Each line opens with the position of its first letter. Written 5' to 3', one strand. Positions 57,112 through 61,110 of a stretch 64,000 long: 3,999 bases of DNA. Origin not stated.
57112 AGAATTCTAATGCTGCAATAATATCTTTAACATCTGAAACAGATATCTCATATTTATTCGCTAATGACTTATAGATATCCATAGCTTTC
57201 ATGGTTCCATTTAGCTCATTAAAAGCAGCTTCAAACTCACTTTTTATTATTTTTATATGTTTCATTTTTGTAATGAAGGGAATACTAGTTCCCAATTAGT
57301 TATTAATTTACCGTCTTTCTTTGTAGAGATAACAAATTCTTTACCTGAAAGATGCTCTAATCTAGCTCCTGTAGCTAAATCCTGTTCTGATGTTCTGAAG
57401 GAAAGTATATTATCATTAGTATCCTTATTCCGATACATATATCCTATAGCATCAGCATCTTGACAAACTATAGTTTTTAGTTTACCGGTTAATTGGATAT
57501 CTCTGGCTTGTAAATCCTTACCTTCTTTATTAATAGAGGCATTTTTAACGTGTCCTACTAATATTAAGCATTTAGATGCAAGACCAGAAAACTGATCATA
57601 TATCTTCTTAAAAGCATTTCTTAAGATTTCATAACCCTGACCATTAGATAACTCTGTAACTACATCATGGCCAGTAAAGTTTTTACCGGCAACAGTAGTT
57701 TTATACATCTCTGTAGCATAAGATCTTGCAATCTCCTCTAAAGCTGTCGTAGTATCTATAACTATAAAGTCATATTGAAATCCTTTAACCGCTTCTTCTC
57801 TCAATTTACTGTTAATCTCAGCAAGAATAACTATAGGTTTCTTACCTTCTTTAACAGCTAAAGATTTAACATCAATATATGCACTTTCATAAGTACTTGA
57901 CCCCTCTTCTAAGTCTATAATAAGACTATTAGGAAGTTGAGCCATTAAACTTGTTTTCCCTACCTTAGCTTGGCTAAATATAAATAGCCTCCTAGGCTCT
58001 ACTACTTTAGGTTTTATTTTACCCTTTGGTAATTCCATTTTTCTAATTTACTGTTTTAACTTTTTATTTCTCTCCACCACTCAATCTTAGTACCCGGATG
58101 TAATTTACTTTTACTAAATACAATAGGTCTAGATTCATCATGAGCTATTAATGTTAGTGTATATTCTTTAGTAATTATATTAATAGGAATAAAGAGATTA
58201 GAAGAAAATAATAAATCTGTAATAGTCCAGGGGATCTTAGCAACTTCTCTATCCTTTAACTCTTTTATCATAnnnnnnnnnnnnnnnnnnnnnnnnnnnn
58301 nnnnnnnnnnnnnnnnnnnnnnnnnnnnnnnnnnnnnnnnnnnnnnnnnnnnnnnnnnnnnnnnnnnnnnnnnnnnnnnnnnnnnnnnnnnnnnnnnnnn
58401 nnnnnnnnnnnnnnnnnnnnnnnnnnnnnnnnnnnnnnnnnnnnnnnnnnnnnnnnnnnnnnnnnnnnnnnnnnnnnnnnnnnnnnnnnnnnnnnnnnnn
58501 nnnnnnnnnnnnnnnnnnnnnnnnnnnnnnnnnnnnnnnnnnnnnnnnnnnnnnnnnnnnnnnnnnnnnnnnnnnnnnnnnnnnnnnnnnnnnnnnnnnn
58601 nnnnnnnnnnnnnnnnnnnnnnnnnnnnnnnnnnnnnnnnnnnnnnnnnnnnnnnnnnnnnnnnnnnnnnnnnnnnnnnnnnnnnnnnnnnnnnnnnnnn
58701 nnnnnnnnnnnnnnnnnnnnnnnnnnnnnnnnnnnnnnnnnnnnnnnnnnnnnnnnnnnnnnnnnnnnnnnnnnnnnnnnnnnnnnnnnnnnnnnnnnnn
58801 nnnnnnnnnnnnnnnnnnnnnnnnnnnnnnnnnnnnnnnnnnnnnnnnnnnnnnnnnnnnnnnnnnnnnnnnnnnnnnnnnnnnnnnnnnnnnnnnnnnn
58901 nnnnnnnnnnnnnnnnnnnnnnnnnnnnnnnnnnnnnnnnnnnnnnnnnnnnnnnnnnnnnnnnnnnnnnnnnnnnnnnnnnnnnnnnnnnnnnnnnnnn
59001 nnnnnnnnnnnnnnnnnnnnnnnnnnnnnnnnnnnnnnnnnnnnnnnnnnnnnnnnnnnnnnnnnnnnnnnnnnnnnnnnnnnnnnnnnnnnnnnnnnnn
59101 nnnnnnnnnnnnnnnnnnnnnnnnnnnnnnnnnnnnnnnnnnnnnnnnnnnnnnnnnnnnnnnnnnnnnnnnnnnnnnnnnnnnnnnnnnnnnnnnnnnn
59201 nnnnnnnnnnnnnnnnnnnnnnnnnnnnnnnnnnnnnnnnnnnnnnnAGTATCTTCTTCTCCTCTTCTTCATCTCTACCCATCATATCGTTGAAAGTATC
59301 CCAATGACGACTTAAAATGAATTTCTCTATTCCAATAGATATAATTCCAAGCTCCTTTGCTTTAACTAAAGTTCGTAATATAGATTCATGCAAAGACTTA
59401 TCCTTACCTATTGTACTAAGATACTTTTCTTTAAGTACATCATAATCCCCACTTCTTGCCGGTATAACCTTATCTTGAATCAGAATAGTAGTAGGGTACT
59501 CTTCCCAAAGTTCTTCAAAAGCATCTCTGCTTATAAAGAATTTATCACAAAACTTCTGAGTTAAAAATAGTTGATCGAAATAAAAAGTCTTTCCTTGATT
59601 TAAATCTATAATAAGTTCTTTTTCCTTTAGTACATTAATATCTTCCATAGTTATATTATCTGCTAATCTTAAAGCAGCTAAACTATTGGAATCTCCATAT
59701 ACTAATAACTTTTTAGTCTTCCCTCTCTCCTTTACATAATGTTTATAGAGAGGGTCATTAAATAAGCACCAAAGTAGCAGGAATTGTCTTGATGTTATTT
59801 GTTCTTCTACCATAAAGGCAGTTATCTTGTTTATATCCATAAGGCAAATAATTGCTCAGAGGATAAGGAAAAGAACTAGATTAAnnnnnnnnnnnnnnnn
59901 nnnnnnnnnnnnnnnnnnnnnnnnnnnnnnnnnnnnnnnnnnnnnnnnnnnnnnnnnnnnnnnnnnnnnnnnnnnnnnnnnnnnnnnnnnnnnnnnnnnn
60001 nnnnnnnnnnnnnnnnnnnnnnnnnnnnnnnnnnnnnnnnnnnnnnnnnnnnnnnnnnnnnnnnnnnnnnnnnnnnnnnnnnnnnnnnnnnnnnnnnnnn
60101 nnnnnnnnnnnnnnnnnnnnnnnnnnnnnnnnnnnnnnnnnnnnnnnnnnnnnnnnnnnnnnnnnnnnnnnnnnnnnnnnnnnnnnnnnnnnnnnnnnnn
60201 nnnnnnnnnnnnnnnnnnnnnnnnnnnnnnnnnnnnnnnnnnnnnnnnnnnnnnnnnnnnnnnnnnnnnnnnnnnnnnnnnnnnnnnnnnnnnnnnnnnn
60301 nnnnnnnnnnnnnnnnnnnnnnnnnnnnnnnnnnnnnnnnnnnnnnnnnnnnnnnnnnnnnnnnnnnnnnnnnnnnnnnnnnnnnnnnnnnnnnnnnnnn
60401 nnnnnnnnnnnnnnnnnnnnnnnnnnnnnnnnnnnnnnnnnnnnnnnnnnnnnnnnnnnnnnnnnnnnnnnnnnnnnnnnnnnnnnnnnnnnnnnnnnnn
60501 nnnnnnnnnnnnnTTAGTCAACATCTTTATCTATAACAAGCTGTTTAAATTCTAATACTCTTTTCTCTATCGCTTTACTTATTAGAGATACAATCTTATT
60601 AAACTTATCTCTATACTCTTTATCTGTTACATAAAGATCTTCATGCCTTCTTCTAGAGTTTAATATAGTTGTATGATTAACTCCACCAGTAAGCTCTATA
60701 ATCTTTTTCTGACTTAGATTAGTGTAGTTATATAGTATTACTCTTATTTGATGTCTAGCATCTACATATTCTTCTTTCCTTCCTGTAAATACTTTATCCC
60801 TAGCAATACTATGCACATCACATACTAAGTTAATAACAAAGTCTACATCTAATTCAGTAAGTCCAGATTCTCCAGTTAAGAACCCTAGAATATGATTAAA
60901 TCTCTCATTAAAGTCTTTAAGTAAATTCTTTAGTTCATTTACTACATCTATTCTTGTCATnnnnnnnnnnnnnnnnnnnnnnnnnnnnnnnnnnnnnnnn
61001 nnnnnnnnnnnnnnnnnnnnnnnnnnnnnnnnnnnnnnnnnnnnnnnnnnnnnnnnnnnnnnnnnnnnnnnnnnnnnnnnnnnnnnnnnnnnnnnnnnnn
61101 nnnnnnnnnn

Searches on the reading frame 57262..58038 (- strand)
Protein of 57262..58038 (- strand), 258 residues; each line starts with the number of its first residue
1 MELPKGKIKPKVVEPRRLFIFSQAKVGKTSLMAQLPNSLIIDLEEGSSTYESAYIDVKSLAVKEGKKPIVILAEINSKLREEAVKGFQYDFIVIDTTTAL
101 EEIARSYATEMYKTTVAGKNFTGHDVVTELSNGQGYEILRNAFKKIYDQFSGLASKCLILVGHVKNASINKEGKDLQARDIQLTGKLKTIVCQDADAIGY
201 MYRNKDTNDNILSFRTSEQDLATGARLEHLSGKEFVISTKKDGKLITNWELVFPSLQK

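Call 64: search_protein_families(library=pfam, proteins=[window:57262-58038:-], max_evalue=0.01)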
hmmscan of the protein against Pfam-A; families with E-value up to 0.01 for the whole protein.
window:57262-58038:- (258 aa): 1 family
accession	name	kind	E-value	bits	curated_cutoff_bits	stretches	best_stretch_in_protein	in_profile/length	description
PF13479.12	AAA_24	-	5.7e-20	72.4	27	1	15-218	2-187/195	AAA domain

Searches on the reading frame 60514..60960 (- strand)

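Call 79: search_protein_families(library=pfam, proteins=[window:60514-60960:-], max_evalue=0.05)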
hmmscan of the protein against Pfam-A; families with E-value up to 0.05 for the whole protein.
window:60514-60960:- (148 aa): 1 family
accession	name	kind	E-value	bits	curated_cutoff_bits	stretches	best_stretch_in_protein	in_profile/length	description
PF08299.17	Bac_DnaA_C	-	9.3e-08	32.4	31.5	1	40-104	2-67/69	Bacterial dnaA protein helix-turn-helix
